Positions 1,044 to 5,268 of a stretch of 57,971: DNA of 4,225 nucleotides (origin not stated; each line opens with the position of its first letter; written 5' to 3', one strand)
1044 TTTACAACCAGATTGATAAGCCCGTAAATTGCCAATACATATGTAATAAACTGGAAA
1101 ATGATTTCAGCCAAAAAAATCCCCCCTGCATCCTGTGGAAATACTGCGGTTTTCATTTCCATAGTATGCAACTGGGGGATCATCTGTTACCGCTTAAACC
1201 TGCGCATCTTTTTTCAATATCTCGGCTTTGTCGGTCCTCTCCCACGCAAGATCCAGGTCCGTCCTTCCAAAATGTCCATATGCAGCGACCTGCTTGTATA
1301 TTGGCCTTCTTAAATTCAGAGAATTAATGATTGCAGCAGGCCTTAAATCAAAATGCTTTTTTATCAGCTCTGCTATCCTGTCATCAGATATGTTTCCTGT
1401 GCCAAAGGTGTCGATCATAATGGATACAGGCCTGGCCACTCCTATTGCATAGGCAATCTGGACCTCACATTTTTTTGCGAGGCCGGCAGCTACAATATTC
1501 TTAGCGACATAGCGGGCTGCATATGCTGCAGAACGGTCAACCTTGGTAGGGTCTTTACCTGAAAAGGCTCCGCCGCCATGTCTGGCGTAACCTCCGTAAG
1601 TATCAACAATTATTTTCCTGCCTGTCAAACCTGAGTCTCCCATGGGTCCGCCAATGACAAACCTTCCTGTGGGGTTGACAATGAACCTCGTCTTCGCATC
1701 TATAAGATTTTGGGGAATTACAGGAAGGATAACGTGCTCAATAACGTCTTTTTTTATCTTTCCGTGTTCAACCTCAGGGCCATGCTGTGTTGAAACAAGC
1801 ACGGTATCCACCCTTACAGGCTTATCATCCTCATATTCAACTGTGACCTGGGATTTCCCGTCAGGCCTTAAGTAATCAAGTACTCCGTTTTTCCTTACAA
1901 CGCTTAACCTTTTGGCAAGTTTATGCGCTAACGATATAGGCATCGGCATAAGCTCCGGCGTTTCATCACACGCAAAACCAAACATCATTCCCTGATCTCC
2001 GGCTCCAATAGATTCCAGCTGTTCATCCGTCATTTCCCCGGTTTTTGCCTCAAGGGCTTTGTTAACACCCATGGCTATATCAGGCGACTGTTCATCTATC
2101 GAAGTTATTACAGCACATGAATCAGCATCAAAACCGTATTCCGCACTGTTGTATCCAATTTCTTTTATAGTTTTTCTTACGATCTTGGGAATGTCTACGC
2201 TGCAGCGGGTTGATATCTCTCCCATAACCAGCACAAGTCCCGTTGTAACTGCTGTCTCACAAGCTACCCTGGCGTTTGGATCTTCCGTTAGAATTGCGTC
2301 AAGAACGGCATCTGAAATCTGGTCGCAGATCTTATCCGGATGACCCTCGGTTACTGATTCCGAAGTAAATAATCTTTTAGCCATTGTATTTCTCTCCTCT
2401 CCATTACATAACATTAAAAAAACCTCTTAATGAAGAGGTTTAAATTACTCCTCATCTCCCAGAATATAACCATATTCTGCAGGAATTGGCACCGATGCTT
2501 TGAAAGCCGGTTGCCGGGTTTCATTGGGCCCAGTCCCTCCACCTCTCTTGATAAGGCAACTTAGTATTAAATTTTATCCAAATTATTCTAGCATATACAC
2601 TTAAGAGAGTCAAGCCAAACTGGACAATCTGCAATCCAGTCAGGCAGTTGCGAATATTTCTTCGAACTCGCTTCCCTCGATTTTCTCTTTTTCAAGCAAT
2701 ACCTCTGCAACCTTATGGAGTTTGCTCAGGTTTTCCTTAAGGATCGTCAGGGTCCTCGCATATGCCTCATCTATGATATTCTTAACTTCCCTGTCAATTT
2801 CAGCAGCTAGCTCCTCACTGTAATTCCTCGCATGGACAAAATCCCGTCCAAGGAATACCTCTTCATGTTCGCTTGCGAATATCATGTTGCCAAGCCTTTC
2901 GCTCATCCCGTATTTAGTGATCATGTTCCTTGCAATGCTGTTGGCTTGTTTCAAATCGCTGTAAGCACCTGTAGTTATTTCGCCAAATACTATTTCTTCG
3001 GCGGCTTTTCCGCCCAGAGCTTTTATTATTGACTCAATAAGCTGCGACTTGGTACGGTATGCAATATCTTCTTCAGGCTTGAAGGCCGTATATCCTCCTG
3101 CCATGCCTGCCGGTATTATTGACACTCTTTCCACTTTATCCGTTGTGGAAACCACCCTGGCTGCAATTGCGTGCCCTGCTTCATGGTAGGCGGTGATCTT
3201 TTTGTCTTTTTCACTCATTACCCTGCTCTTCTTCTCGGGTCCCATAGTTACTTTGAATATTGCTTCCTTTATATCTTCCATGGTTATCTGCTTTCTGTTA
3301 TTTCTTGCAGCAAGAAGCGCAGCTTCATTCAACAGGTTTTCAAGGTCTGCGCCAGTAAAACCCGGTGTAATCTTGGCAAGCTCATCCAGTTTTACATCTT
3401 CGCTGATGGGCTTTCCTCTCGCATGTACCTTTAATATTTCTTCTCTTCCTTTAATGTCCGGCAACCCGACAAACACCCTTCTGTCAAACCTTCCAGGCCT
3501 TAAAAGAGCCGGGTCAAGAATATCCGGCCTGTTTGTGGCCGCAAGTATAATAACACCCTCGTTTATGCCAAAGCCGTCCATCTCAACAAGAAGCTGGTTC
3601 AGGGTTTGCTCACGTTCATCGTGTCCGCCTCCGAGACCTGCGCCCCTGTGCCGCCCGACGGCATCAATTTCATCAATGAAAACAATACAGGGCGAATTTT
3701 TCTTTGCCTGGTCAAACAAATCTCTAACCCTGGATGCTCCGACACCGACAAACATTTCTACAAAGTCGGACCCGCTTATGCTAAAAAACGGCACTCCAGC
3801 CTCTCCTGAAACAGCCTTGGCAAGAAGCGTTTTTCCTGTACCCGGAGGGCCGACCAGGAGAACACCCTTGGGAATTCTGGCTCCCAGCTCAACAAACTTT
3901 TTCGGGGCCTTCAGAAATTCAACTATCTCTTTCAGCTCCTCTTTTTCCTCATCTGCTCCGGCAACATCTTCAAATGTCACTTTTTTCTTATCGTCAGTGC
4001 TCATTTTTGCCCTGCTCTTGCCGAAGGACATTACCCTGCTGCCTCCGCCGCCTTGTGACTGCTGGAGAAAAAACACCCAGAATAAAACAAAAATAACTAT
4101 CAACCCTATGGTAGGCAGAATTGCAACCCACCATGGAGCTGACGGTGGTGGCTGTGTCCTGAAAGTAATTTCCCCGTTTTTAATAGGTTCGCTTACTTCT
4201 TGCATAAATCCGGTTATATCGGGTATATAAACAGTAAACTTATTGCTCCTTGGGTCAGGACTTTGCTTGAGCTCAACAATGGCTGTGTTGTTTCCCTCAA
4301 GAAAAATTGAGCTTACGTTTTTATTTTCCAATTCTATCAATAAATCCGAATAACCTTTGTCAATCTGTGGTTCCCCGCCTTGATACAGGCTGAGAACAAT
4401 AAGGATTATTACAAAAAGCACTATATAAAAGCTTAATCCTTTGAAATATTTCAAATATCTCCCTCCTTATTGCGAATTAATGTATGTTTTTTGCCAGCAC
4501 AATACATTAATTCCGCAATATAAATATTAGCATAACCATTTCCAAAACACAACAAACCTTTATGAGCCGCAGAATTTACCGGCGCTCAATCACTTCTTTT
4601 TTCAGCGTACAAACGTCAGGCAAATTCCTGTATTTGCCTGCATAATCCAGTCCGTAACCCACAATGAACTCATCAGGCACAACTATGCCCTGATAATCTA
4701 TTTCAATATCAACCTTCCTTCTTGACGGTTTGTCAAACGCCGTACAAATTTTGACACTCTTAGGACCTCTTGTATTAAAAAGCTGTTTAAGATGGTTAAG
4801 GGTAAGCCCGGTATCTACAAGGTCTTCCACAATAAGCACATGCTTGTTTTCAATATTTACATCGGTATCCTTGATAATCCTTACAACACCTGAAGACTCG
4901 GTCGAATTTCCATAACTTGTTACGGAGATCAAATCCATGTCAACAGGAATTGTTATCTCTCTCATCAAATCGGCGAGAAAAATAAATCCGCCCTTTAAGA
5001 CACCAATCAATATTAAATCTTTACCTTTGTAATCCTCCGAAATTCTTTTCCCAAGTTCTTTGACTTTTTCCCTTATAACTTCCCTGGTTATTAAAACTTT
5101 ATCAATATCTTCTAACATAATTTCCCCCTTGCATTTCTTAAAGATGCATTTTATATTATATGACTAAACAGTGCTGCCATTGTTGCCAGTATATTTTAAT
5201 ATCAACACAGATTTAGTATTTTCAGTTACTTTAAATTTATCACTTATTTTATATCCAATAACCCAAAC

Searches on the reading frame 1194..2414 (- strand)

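Call 60: search_protein_families(library=pfam, proteins=[window:1194-2414:-], max_evalue=0.00001)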
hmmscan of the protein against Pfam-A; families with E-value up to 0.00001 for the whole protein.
window:1194-2414:- (406 aa): 3 families
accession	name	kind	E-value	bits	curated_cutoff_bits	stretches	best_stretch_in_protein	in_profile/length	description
PF02773.21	S-AdoMet_synt_C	-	4.1e-72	241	25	1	254-393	1-138/138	S-adenosylmethionine synthetase, C-terminal domain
PF02772.21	S-AdoMet_synt_M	-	3e-52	176.2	29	1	136-252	2-120/120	S-adenosylmethionine synthetase, central domain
PF00438.25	S-AdoMet_synt_N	-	3.4e-47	159.5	33.1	1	14-111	2-99/99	S-adenosylmethionine synthetase, N-terminal domain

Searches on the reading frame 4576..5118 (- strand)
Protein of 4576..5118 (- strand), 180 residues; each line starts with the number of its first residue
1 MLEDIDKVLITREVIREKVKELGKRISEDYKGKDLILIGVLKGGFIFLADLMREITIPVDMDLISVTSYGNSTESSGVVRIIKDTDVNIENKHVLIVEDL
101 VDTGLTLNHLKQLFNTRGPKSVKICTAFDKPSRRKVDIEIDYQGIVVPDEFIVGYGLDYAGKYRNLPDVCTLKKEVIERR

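Call 60: search_protein_families(library=pfam, proteins=[window:4576-5118:-], max_evalue=0.00001)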
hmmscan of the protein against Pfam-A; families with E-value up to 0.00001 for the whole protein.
window:4576-5118:- (180 aa): 1 family
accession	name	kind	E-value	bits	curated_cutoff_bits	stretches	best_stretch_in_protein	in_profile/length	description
PF00156.33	Pribosyltran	-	7.5e-30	103.8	26.3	1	17-159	13-157/158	Phosphoribosyl transferase domain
